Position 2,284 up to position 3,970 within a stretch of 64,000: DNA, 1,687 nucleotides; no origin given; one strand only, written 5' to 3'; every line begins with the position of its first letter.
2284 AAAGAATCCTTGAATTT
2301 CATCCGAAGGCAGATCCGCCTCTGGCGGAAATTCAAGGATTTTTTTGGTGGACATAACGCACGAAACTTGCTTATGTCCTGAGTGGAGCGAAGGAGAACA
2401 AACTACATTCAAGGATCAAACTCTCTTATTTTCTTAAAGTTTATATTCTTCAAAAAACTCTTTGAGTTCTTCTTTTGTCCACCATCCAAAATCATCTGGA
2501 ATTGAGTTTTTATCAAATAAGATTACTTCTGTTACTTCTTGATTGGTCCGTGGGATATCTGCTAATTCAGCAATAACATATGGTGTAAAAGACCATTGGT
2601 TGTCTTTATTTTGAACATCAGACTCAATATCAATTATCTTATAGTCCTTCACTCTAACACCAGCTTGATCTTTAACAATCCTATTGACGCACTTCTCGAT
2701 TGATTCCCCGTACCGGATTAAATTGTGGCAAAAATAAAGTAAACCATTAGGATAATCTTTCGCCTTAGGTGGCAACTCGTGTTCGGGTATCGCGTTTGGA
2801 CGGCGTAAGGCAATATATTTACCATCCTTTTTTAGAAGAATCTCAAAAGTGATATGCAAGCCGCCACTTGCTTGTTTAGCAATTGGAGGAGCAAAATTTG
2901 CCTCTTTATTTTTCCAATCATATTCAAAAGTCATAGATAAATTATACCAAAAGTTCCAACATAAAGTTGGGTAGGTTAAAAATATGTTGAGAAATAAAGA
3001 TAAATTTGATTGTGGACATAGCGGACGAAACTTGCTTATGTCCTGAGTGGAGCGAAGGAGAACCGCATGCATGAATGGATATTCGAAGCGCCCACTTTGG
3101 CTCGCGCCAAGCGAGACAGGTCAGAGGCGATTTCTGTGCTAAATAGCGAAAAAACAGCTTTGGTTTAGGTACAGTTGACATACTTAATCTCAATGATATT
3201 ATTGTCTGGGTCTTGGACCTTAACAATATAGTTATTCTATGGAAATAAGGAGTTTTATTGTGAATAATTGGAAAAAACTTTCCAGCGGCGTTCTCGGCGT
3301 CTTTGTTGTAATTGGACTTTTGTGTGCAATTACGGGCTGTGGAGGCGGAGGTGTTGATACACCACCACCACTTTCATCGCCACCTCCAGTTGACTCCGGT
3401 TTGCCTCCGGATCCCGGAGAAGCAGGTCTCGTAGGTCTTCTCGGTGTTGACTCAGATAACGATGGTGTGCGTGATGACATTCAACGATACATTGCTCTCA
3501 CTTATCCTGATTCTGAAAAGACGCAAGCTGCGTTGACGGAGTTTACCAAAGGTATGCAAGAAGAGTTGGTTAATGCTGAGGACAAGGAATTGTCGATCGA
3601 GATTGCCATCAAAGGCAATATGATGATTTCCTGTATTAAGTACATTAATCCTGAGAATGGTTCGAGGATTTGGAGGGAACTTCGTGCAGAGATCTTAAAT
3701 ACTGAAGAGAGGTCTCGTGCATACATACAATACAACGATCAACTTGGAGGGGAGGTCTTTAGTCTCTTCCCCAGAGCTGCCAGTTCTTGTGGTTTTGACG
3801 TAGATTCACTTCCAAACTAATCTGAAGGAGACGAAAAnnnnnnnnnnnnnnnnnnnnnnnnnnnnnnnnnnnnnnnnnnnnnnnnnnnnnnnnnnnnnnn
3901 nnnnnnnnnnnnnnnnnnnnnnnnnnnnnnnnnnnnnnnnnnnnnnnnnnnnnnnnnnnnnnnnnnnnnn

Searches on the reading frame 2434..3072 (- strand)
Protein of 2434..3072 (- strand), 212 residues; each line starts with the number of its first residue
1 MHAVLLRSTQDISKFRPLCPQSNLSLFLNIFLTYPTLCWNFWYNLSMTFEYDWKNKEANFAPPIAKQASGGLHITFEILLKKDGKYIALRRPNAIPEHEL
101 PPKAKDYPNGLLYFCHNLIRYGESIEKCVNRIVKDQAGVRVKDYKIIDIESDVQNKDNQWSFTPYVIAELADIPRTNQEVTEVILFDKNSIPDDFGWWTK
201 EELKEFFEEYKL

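Call 3: search_protein_families(library=pfam, proteins=[window:2434-3072:-], max_evalue=0.1)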
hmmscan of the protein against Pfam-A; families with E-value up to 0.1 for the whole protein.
window:2434-3072:- (212 aa): 1 family
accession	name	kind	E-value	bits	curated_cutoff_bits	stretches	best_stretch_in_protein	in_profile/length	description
PF00293.34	NUDIX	-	0.0028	18.1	21.1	1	105-191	24-118/134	NUDIX domain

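Call 4: search_protein_families(library=ncbifam, proteins=[window:2434-3072:-], max_evalue=0.1)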
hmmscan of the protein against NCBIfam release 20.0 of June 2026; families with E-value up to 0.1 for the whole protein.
window:2434-3072:- (212 aa): 1 family
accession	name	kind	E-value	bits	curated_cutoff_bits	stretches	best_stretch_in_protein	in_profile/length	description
NF001299.0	PRK00241.1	equivalog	0.012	15.1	158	1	119-145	168-194/263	NAD(+) diphosphatase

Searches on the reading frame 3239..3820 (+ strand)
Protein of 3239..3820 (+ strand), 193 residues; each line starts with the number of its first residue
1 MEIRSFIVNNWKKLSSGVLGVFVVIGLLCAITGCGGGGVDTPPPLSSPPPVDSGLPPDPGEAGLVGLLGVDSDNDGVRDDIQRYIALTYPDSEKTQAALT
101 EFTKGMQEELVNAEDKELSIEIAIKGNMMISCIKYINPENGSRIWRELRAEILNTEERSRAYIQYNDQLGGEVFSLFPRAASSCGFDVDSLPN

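Call 3: search_protein_families(library=pfam, proteins=[window:3239-3820:+], max_evalue=0.1)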
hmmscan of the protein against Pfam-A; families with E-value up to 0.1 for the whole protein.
window:3239-3820:+ (193 aa): 0 families

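Call 4: search_protein_families(library=ncbifam, proteins=[window:3239-3820:+], max_evalue=0.1)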
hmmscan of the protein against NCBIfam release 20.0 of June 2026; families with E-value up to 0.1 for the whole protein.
window:3239-3820:+ (193 aa): 1 family
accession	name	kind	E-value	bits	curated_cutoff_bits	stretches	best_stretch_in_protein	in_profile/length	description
NF058595.1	invert_tail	domain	0.0049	17.2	37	1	12-45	50-83/113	lipo-invert putative C-terminal anchoring domain-containing protein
